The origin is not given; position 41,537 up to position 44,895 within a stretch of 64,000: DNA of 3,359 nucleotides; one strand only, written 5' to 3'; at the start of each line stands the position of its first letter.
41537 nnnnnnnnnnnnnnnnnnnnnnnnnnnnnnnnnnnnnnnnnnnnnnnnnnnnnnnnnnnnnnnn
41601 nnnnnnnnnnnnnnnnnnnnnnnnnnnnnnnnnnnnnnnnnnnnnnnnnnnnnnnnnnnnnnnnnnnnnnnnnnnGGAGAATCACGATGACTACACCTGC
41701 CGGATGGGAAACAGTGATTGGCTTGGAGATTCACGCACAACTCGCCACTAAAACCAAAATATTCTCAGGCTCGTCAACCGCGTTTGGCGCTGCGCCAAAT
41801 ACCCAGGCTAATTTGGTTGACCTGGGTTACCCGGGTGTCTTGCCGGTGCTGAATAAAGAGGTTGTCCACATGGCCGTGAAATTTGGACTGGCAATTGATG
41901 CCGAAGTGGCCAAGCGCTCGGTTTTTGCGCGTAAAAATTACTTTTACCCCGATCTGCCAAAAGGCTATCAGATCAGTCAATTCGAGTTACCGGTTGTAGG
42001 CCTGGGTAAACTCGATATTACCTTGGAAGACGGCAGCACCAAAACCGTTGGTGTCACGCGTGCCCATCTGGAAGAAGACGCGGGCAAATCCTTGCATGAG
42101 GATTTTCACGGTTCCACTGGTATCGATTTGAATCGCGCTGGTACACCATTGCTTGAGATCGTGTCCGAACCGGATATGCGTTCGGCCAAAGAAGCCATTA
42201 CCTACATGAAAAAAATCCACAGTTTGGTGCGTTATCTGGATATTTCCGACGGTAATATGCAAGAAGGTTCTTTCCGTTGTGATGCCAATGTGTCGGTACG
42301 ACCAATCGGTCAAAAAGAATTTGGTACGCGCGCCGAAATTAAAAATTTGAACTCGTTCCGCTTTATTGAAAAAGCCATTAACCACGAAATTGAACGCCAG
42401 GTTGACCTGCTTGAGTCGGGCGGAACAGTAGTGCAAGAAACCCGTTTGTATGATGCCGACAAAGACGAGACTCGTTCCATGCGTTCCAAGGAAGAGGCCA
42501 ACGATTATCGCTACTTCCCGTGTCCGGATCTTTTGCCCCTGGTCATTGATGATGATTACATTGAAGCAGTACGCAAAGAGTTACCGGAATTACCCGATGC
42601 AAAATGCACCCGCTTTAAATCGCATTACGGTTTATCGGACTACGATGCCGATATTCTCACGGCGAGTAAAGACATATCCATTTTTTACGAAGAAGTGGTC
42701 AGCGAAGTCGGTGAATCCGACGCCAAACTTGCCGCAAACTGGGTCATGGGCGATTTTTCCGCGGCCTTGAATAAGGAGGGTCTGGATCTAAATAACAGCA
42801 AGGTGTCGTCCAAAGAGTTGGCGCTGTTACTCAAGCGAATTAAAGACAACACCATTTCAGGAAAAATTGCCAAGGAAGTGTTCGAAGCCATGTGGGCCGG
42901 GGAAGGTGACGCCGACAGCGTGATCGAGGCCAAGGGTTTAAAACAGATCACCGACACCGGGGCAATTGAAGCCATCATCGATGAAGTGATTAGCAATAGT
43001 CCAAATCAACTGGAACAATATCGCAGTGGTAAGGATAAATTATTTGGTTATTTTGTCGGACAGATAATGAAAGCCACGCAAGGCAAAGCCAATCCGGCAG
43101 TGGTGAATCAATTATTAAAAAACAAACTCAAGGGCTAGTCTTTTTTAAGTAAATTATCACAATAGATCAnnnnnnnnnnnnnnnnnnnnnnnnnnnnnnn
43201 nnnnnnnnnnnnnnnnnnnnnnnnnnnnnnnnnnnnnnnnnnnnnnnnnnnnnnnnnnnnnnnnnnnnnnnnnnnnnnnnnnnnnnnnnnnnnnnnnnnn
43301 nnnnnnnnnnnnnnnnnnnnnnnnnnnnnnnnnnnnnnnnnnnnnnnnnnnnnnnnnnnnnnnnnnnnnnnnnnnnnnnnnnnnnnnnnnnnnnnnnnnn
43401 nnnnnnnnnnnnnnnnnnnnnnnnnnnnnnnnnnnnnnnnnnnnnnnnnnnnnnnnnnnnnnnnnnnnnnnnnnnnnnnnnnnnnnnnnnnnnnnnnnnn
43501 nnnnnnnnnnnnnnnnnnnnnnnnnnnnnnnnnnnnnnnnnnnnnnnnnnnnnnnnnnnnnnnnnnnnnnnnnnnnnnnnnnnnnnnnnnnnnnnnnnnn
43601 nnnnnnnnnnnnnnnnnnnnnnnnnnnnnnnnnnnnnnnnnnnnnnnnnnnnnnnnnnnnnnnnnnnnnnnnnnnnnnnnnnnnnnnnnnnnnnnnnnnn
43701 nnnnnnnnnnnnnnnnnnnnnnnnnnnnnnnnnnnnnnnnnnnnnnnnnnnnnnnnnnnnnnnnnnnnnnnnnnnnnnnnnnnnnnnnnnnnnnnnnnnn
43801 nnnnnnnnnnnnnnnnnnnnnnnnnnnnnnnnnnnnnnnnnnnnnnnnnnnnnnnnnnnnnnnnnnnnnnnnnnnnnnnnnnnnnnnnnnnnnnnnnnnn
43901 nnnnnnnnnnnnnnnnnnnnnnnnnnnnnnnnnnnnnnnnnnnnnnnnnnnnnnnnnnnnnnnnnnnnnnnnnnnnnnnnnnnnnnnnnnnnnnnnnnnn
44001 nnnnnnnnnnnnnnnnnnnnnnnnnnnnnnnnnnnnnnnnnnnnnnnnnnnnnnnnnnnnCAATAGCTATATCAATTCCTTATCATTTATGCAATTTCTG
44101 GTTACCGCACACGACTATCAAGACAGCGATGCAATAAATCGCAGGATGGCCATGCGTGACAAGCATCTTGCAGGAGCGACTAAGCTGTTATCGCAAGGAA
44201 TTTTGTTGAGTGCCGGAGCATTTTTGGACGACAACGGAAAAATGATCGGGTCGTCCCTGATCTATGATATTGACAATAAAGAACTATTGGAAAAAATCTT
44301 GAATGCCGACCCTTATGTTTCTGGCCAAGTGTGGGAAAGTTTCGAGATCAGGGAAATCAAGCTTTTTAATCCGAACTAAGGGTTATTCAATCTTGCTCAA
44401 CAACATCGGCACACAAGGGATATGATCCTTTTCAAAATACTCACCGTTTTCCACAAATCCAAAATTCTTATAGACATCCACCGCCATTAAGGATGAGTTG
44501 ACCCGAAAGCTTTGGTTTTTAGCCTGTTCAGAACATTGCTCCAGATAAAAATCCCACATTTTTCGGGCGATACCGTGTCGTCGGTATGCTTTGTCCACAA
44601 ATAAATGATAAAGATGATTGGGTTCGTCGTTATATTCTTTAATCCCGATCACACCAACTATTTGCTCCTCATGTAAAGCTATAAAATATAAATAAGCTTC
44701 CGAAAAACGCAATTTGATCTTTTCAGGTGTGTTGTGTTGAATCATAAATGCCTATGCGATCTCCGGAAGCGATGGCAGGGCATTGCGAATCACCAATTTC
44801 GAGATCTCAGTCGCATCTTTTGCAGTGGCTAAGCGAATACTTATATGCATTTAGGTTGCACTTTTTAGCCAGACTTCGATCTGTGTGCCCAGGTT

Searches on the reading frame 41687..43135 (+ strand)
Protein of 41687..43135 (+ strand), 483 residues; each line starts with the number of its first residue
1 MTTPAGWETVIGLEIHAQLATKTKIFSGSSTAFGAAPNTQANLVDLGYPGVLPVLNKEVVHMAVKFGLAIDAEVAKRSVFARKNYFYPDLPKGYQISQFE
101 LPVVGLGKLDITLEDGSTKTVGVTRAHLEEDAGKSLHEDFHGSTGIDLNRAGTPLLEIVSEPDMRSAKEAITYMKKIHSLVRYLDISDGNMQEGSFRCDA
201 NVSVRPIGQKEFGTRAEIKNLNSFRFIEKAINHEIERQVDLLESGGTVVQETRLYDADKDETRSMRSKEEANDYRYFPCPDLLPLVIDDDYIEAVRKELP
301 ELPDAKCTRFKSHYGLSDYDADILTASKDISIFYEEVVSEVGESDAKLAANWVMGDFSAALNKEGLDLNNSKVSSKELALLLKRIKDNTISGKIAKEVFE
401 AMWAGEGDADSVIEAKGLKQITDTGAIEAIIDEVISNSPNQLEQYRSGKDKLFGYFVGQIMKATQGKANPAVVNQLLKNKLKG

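Call 52: find_homologous_proteins(query=window:41687-43135:+, max_evalue=1e-50)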
Query window:41687-43135:+ (483 aa): 8000 proteins with E <= 1e-50 among 8000 candidates; the best 120 are listed.
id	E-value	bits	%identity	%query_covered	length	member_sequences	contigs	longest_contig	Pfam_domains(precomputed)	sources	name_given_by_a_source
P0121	9.9e-274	926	86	100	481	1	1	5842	PF02637.24,PF02934.21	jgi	-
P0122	6.3e-273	924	84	100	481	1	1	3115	PF02637.24,PF02934.21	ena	-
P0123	1.1e-272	923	84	100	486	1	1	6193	PF02637.24,PF02934.21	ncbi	-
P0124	4.0e-272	921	84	100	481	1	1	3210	PF02637.24,PF02934.21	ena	-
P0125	1.4e-271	919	83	100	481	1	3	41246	PF02637.24,PF02934.21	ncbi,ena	-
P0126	3.7e-271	918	83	100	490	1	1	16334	PF02637.24,PF02934.21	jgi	-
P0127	4.5e-271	918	85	100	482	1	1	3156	PF02637.24,PF02934.21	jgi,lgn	jgi:aspartyl-tRNA(Asn)/glutamyl-tRNA(Gln) amidotransferase subunit B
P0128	9.5e-271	917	83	100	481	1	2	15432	PF02637.24,PF02934.21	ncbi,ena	-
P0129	4.8e-270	914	83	100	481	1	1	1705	PF02637.24,PF02934.21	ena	-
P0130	7.1e-270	914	84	100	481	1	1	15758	PF02637.24,PF02934.21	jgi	-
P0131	4.5e-267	904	83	99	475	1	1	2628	PF02637.24,PF02934.21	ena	-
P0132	3.8e-256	868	80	99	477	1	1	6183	PF02637.24,PF02934.21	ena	-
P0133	6.2e-246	835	78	99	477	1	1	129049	PF02637.24,PF02934.21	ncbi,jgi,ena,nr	ncbi:MAG: Asp-tRNA(Asn)/Glu-tRNA(Gln) amidotransferase subunit GatB [Gammaproteobacteria bacterium]|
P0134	1.1e-244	831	77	98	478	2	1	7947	PF02637.24,PF02934.21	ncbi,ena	-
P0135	1.1e-243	827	77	99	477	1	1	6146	PF02637.24,PF02934.21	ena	-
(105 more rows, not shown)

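Call 54: find_encoding_contigs(protein=P0133, flank=10000, max_places=2)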
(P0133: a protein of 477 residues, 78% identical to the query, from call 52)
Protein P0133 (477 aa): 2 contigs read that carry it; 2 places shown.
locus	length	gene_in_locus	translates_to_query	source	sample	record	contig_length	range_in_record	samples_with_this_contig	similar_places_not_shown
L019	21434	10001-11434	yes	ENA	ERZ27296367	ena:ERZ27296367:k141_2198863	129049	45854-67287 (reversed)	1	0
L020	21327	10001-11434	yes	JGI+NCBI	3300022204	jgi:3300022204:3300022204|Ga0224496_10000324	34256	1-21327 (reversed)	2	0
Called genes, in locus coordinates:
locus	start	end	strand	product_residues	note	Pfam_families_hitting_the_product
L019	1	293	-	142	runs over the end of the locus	PF00572:Ribosomal_L13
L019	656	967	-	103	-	PF01257:2Fe-2S_thioredx (weak)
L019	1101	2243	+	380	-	PF12838:Fer4_7, PF13183:Fer4_8, PF13484:Fer4_16 (weak), PF13534:Fer4_17, PF02754:CCG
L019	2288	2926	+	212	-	PF02915:Rubrerythrin (weak), PF03232:COQ7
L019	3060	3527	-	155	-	PF00072:Response_reg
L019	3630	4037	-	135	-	-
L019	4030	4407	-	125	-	-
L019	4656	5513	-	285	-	-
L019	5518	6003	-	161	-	PF04093:MreD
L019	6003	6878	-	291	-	PF04085:MreC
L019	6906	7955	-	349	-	PF06723:MreB_Mbl, PF00022:Actin (weak), PF11104:PilM_2 (faint), PF00012:HSP70, PF14450:FtsA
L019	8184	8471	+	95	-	PF02686:GatC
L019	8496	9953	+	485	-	PF01425:Amidase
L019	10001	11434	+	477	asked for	PF02934:GatB_N, PF02637:GatB_Yqey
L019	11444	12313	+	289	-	PF01430:HSP33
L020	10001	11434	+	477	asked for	PF02934:GatB_N, PF02637:GatB_Yqey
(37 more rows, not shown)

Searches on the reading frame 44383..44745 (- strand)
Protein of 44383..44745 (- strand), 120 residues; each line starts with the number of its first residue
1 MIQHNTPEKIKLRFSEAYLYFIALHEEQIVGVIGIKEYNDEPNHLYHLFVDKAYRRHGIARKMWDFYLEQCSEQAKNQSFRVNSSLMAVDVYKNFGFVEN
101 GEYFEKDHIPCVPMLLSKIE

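Call 8: search_protein_families(library=pfam, proteins=[window:44383-44745:-], max_evalue=0.1)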
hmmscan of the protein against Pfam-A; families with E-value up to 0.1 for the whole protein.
window:44383-44745:- (120 aa): 8 families
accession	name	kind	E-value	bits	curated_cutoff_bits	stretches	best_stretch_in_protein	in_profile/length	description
PF13673.13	Acetyltransf_10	-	7.1e-29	100.8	23.6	1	6-116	18-126/128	Acetyltransferase (GNAT) domain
PF13508.13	Acetyltransf_7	-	1.1e-13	51.8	27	1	18-99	3-84/84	Acetyltransferase (GNAT) domain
PF00583.31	Acetyltransf_1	-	5.2e-13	49.7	20.7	1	13-97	25-116/116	Acetyltransferase (GNAT) family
PF14542.12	Acetyltransf_CG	-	6.7e-05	23.4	30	1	22-75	4-57/80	GCN5-related N-acetyl-transferase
PF13527.13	Acetyltransf_9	-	0.0021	18.5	25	1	50-97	80-124/127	Acetyltransferase (GNAT) domain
PF17013.11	Acetyltransf_15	-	0.013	15.3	35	1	44-73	74-103/210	Putative acetyl-transferase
PF13880.12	Acetyltransf_13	-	0.028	14.7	22.8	1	48-72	10-34/69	ESCO1/2 acetyl-transferase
PF13302.13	Acetyltransf_3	-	0.077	14.1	25.4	1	16-74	52-111/138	Acetyltransferase (GNAT) domain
